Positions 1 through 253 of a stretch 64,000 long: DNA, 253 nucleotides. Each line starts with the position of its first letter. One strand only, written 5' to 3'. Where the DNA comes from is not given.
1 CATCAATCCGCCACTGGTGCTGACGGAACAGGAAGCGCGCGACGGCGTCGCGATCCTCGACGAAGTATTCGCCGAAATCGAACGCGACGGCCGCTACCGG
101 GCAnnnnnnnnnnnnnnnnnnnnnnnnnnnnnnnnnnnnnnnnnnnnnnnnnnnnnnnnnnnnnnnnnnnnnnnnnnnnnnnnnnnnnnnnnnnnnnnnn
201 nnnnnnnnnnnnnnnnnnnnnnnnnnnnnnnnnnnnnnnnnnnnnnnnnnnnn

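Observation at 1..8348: Candidate undescribed envelope head-group / lipid-glycosylation pathway: aminotransferase - Gfo/Idh/MocA - NT-like/CDP-alcohol phosphatidyltransferase - flippase-like - YdjC deacetylase, converging on a GT-C transferase and followed by a polyprenyl-P GT2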

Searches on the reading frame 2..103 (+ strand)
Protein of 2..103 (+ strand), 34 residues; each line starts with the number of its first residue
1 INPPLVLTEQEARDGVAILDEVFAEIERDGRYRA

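Call 5: search_protein_families(library=pfam, proteins=[window:2-103:+], max_evalue=0.01)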
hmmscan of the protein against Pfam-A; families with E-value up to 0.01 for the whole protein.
window:2-103:+ (34 aa): 0 families

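Call 6: search_protein_families(library=ncbifam, proteins=[window:2-103:+], max_evalue=0.01)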
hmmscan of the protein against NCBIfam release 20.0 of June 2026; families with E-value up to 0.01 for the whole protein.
window:2-103:+ (34 aa): 0 families
